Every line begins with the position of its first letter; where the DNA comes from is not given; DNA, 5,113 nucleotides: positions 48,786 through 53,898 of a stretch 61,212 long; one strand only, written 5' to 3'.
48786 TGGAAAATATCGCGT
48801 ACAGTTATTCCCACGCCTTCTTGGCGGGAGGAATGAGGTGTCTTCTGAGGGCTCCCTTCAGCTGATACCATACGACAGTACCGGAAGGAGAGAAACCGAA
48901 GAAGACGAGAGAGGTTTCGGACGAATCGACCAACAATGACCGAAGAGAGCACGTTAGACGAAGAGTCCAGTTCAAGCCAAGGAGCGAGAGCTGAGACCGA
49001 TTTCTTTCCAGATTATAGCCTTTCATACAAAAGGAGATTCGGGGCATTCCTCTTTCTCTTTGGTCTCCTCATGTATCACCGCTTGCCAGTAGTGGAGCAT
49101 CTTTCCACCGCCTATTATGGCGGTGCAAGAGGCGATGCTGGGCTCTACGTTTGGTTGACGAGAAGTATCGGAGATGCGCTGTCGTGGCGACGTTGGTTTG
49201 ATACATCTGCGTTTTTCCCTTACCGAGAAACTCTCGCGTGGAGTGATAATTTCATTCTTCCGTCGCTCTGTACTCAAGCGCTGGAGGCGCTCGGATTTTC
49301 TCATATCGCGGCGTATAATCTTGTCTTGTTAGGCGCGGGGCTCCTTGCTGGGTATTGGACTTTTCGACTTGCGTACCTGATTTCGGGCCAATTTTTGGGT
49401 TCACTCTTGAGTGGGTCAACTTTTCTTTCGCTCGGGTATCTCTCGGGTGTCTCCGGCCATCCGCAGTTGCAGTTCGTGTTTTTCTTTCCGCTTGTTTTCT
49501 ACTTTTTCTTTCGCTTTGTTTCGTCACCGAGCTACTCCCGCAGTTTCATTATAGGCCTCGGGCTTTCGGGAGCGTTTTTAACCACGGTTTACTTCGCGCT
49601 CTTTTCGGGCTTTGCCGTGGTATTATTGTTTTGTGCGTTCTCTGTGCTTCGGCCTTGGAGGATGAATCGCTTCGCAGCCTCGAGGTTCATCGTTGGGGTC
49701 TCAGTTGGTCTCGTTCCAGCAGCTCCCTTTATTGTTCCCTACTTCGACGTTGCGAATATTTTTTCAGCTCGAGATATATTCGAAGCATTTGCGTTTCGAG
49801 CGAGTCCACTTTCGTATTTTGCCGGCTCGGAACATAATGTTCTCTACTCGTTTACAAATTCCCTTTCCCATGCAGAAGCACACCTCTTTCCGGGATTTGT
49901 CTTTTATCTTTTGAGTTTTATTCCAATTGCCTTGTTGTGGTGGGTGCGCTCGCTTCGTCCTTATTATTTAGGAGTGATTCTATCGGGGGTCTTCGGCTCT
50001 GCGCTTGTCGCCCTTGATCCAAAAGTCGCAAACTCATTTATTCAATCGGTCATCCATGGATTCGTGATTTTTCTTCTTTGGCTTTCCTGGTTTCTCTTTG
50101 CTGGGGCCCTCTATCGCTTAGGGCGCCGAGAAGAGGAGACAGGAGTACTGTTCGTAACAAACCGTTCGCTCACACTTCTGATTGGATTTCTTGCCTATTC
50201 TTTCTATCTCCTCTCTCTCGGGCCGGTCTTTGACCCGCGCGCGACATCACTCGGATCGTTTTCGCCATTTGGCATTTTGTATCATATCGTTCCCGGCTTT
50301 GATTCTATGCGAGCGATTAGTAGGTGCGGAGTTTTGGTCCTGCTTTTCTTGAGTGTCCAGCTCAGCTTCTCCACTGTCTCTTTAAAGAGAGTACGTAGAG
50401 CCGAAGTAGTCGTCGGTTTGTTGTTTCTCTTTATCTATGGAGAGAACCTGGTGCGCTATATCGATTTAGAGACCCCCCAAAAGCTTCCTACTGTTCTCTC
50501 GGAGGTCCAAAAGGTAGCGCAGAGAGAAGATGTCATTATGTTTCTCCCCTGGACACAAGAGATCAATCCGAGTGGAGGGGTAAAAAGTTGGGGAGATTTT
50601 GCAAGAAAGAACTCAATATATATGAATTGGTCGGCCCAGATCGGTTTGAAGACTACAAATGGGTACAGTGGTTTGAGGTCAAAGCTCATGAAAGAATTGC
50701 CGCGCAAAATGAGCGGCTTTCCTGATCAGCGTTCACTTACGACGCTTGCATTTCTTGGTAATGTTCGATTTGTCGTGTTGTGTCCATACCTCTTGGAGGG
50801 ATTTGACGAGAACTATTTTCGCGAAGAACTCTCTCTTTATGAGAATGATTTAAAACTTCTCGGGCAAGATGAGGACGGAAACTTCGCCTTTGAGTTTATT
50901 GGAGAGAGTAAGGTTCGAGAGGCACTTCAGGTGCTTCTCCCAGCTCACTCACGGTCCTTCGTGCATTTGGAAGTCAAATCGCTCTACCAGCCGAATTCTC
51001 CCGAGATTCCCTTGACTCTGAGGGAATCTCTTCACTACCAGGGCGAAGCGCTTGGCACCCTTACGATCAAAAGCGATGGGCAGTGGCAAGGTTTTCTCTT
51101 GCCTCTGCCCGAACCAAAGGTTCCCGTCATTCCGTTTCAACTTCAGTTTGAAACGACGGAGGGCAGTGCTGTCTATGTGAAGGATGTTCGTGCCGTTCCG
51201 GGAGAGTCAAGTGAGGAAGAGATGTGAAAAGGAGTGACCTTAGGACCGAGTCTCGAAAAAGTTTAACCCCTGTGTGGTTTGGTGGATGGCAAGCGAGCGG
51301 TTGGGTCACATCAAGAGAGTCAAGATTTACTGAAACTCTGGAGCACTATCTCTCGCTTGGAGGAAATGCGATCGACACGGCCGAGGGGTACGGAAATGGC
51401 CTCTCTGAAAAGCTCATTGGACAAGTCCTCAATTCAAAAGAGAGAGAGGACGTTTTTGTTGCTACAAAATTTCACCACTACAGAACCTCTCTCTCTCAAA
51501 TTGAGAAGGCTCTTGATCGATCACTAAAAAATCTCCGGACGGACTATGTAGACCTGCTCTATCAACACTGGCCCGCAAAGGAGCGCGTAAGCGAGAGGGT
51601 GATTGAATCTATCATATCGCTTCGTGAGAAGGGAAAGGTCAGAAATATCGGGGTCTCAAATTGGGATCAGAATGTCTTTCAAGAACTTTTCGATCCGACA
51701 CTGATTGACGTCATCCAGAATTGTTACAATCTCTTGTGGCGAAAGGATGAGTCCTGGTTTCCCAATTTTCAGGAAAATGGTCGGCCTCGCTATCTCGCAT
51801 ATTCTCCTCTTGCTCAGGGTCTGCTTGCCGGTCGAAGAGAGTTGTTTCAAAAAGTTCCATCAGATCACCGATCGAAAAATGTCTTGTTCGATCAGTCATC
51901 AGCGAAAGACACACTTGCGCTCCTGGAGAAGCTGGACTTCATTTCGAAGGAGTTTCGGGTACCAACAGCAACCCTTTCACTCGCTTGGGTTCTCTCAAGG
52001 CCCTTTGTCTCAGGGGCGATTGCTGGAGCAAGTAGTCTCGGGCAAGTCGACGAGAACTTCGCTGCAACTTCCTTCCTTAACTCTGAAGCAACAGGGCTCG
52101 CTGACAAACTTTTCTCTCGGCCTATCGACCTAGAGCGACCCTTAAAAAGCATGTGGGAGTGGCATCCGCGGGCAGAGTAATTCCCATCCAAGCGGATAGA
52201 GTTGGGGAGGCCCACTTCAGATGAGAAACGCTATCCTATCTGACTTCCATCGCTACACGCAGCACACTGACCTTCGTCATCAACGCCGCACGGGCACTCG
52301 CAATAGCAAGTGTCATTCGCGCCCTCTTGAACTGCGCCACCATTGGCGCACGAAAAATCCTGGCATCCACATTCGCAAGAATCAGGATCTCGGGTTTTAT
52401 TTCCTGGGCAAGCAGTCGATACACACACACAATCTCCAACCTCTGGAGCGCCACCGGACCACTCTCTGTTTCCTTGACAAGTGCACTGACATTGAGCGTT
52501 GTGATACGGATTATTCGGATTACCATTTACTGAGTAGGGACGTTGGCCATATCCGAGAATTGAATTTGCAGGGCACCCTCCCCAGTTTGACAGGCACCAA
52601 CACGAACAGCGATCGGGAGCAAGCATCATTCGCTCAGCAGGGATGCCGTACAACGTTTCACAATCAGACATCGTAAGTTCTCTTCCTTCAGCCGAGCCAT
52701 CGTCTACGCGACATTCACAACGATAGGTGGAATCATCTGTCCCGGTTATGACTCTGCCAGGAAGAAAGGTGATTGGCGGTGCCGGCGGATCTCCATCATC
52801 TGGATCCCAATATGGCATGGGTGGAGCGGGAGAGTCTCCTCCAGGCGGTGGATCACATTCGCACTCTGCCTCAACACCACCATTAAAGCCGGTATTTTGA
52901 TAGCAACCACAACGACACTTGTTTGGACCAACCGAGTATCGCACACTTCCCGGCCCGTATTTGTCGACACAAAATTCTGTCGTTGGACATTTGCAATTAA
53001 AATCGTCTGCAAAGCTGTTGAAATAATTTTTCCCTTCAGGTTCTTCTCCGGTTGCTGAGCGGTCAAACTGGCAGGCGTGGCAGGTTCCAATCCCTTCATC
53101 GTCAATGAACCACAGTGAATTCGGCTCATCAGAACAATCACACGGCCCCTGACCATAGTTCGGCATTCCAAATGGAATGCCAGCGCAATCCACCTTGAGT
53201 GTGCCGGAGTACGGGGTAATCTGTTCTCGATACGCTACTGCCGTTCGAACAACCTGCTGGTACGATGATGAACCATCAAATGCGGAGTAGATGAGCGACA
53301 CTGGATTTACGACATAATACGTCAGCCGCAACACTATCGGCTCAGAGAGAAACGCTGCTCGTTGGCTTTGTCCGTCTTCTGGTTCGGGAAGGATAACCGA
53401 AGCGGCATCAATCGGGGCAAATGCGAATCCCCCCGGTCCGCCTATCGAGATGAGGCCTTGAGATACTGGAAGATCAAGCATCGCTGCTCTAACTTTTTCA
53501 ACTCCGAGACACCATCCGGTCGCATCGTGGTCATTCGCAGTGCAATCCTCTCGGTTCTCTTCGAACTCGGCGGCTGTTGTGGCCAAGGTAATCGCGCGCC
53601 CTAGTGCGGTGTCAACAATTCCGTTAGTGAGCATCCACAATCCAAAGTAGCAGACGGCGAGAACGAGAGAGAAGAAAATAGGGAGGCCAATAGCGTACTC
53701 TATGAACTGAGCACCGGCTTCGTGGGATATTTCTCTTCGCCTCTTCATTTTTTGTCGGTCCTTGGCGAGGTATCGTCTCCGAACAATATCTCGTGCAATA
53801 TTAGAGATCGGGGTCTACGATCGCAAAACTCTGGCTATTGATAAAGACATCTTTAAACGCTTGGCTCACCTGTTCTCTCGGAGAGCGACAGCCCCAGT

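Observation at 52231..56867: Orphan three-gene Tad-like module (TadE-like, TadG-like vWA, TadE-like with Cys-rich domain) with no pilin or secretion machinery nearby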

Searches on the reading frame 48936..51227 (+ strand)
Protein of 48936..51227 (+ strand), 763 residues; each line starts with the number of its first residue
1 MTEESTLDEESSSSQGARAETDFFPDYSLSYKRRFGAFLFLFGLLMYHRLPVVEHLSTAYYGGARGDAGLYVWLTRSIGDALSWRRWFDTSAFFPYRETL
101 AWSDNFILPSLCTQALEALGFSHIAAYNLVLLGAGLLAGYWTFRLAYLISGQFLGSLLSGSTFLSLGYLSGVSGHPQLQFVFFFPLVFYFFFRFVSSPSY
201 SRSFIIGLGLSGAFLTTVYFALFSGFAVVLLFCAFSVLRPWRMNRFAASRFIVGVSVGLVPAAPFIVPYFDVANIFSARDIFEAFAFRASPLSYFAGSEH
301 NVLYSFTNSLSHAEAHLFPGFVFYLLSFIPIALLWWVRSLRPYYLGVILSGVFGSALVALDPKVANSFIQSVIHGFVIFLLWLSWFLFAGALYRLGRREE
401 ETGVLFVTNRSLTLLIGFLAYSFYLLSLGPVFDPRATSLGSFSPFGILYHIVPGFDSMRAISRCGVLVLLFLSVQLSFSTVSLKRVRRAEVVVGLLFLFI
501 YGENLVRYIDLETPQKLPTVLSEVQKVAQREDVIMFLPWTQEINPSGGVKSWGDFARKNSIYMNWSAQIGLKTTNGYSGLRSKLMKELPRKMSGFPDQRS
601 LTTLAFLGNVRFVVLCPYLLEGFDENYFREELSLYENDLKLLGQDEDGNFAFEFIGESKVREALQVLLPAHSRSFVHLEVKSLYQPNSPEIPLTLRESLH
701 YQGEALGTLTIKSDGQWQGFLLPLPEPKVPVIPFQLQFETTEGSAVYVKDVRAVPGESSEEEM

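Call 8: search_protein_families(library=pfam, proteins=[window:48936-51227:+], max_evalue=0.001)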
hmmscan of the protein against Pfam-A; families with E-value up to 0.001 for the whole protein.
window:48936-51227:+ (763 aa): 0 families

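Call 105: search_solved_structures(query=window:48936-51227:+, max_evalue=10)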
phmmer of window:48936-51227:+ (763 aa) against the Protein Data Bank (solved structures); distinct sequences matched with E-value up to 10: 4.
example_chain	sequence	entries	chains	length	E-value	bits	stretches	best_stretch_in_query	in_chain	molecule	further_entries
1wwv_A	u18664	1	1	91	0.54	11.8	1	63-137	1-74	Connector enhancer of kinase suppressor of ras 1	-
1xri_A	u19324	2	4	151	0.89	11.1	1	592-672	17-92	At1g05000 | Probable tyrosine-protein phosphatase At1g05000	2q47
7mok_A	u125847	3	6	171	1.1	10.7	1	592-672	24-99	Tyrosine-protein phosphatase DSP1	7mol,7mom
7mod_A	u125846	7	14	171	1.2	10.7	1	592-672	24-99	Tyrosine-protein phosphatase DSP1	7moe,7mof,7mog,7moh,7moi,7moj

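Call 106: search_protein_families(library=ncbifam, proteins=[window:48936-51227:+], max_evalue=0.01)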
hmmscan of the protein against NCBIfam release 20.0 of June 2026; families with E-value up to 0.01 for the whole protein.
window:48936-51227:+ (763 aa): 0 families

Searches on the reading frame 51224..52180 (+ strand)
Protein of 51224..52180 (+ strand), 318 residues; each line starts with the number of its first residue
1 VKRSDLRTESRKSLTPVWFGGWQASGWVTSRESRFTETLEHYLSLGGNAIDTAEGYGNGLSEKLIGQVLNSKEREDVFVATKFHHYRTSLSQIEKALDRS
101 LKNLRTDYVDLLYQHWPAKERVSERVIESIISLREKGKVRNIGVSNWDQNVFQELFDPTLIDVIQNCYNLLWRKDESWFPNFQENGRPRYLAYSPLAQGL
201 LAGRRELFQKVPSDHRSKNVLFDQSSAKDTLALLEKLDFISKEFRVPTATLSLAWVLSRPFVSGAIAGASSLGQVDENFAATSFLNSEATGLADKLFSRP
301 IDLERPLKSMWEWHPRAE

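Call 8: search_protein_families(library=pfam, proteins=[window:51224-52180:+], max_evalue=0.001)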
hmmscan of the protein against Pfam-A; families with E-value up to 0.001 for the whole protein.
window:51224-52180:+ (318 aa): 1 family
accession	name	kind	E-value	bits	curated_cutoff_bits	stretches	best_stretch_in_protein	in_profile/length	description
PF00248.27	Aldo_ket_red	-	7.3e-59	199.7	24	1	17-285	2-277/291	Aldo/keto reductase family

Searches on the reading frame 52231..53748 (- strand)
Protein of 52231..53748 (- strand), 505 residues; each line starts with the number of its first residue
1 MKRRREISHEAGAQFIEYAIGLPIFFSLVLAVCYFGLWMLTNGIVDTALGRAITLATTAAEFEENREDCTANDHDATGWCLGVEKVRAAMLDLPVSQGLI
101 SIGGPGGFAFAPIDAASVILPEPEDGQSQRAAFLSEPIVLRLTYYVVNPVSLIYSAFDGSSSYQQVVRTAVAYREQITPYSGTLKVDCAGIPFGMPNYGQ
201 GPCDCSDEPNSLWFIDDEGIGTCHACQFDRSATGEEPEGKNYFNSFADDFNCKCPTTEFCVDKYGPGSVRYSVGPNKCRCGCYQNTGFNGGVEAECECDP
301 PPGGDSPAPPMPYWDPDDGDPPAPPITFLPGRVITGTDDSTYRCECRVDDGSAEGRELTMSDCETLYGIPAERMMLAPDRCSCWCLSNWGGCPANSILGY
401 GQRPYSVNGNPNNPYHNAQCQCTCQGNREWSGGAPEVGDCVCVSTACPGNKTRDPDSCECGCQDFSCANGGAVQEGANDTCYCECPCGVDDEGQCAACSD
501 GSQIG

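Call 3: search_protein_families(library=pfam, proteins=[window:52231-53748:-], max_evalue=1)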
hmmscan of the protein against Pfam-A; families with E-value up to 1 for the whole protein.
window:52231-53748:- (505 aa): 1 family
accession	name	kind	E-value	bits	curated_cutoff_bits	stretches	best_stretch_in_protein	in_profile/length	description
PF07811.17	TadE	-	9.2e-05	22.9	22.9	1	12-48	1-37/43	TadE-like protein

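Call 4: search_protein_families(library=ncbifam, proteins=[window:52231-53748:-], max_evalue=1)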
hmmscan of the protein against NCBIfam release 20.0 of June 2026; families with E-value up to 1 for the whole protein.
window:52231-53748:- (505 aa): 0 families

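Call 13: find_homologous_proteins(query=window:52231-53748:-)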
Query window:52231-53748:- (505 aa): 1 proteins with E <= 0.001 among 8000 candidates.
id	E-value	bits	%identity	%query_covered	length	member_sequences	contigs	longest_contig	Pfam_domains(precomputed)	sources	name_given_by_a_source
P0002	0.0e+0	1212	100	100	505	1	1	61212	-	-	-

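Call 25: search_solved_structures(query=window:52231-53748:-, max_evalue=10)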
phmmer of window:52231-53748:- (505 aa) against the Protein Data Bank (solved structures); distinct sequences matched with E-value up to 10: 3.
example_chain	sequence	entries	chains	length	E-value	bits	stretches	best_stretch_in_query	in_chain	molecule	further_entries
9kbw_A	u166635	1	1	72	1.2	11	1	246-274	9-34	Growth arrest-specific protein 2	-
5n6w_A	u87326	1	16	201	2.1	10.2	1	412-469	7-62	Retinoschisin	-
3jd6_O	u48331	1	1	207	2.2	10.1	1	412-469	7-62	Retinoschisin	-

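Call 50: find_related_loci(query=A5, collection=genome_contigs, flank=10000)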
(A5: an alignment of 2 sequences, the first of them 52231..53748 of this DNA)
Query A5 (505 aa) in genome_contigs; peptide patterns used: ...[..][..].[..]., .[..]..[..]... (x = any residue, [..] = any of these).
77 stretches matched a pattern, but none encodes a relative of the query by tblastn (E <= 1e-3).

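Call 88: list_cluster_members(proteins=[L013:6482-8023:+, L013:5842-6279:+, P0007, L005:8557-9996:+, L001:1989-3458:-, L014:1874-3154:+, window:52231-53748:-])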
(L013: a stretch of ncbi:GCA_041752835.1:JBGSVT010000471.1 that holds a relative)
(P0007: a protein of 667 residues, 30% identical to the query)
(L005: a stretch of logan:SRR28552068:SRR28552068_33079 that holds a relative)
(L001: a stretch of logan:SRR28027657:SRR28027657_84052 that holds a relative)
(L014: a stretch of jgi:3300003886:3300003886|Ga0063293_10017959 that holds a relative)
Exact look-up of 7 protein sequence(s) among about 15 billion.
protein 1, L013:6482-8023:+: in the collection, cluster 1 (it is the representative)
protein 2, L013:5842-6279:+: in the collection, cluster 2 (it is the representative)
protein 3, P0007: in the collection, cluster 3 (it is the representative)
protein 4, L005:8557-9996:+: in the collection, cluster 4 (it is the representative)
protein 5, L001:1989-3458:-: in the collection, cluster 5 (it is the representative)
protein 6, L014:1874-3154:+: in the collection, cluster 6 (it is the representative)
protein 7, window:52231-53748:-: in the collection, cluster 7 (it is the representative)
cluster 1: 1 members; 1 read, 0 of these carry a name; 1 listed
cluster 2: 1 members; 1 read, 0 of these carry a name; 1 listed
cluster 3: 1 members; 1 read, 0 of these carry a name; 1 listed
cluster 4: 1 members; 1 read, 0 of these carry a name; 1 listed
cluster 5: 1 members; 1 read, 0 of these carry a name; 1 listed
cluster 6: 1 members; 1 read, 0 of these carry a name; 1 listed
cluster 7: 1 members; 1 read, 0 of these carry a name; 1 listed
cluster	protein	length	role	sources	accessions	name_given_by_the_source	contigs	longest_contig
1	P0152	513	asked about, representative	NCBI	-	-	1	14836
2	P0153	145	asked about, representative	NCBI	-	-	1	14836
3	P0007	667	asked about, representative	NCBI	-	-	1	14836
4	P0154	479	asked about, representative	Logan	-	-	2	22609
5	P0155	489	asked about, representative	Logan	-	-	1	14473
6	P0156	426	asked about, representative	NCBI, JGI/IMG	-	-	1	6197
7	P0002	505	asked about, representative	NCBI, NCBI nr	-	-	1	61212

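Call 97: predict_structure(alignment_id=A12)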
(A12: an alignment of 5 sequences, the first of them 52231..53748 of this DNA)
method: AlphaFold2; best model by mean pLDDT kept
length: 505 residues; sequences in the alignment: 5
mean_pLDDT: 58.1   pTM: 0.33
mean pLDDT of the five models: 58.1, 54.4, 52.0, 49.3, 48.0
residues with pLDDT >= 90: 0; 70-90: 110; 50-70: 265; < 50: 130
segments of 3 or more residues with pLDDT < 50: 1-10, 176-186, 230-246, 272-277, 286-294, 302-316, 318-323, 337-341, 386-421, 500-505
pLDDT, mean of each block of 10 residues (from residue 1): 42 62 79 82 81 77 65 59 82 66 71 82 69 75 80 60 79 53 45 54 56 55 57 32 43 59 60 50 51 49 36 40 54 49 62 69 59 52 47 45 31 35 55 54 60 61 58 57 64 58 33
secondary structure, 60 per line:
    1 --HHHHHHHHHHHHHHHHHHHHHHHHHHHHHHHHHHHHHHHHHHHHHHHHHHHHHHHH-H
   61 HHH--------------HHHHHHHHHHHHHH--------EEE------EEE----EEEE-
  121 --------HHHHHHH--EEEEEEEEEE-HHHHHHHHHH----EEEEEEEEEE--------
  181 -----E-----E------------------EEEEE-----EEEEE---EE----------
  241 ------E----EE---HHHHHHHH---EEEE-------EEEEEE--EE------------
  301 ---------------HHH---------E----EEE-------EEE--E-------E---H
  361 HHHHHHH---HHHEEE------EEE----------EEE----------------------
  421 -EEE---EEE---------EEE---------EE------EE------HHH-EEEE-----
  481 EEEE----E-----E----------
elements in order: H3-58 H60-63 H78-91 E100-102 E109-111 E116-119 H129-135 E138-147 H149-158 E163-172 E211-215 E221-225 H257-264 E268-271 E279-284 E333-335 E343-345 H360-367 E374-376 E383-385 E396-398 E422-424 E428-430 E440-442 E472-475 E481-484

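Call 101: fold_search(model_id=the predicted structure, library=pdb)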
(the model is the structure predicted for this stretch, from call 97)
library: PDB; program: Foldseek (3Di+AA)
matches with E <= 10: 189; with E <= 0.001: 0
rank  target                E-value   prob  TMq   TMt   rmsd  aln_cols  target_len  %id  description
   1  5ixm_H                2.8e-01  0.21  0.09  0.24   5.1        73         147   14  The LPS Transporter LptDE from Yersinia pestis, core complex (released 2016-05-18)
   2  5ixm_B                3.7e-01  0.11  0.10  0.25   7.2        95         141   15  The LPS Transporter LptDE from Yersinia pestis, core complex (released 2016-05-18)
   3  5ixm_D                4.7e-01  0.18  0.09  0.25   4.3        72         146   11  The LPS Transporter LptDE from Yersinia pestis, core complex (released 2016-05-18)
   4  6yfn_AB               5.6e-01  0.23  0.09  0.26   5.5        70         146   16  Virus-like particle of bacteriophage ESE058 (released 2020-09-02)
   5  7uoo_v                5.6e-01  0.08  0.10  0.15  24.0       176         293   11  Nucleoplasmic pre-60S intermediate of the Nog2 containing pre-rotation state (released 2023-03-15)
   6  5iv9_B                8.0e-01  0.09  0.08  0.22   5.1        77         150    9  The LPS Transporter LptDE from Klebsiella pneumoniae, full-length (released 2016-05-18)
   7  7omm_B                8.4e-01  0.08  0.08  0.23   5.8        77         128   13  Cryo-EM structure of N. gonorhoeae LptDE in complex with ProMacrobodies (MBPs have not been built de novo) (released 2022-05-04)
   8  3b8b                  9.5e-01  0.08  0.10  0.15  11.4       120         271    8  Crystal structure of CysQ from Bacteroides thetaiotaomicron, a bacterial member of the inositol monophosphatase family (released 2007-12-18)
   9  2r76_B                1.1e+00  0.11  0.09  0.27   5.1        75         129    5  Crystal structure of the rare lipoprotein B (SO_1173) from Shewanella oneidensis, Northeast Structural Genomics Consor (released 2007-09-25)
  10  9p8l_C                1.1e+00  0.15  0.05  0.27   2.8        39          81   13  Structure of Lockin in complex with 3'cADPR (released 2025-07-30)
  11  2f86_B                1.1e+00  0.07  0.06  0.18   8.8        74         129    8  The Association Domain of C. elegans CaMKII (released 2006-02-07)
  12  5bun_A                1.3e+00  0.04  0.06  0.08  31.3       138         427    8  Crystal structure of an antigenic outer membrane protein ST50 from Salmonella Typhi (released 2015-12-23)
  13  9eb9_A                1.3e+00  0.02  0.06  0.07  23.7       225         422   14  Human TRPML1 bound to Sybody94 (released 2026-01-21)
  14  9zis_A                1.4e+00  0.02  0.07  0.02  16.7       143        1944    8  C. elegans PEZO-1 Isoform G (released 2025-12-24)
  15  2wmz_A                1.5e+00  0.04  0.06  0.08  31.7       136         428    9  Structure of a mutated TolC (released 2011-01-26)
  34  9cc2_A                2.9e+00  0.02  0.07  0.08  23.1       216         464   12  Cryo-EM structure of mouse PI(4,5)P2-bound TRPML1 channel at 2.46 Angstrom resolution (released 2024-10-09)
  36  7sq9_A                3.1e+00  0.02  0.08  0.08  18.3       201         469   12  Cryo-EM structure of mouse temsirolimus/PI(3,5)P2-bound TRPML1 channel at 2.11 Angstrom resolution (released 2022-02-02)
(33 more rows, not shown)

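Call 106: search_protein_families(library=ncbifam, proteins=[P0152, P0153], max_evalue=0.01)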
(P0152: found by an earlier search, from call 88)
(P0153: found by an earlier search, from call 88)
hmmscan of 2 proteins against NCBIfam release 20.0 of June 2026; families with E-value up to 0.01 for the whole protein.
P0152 (513 aa): 0 families

P0153 (145 aa): 0 families
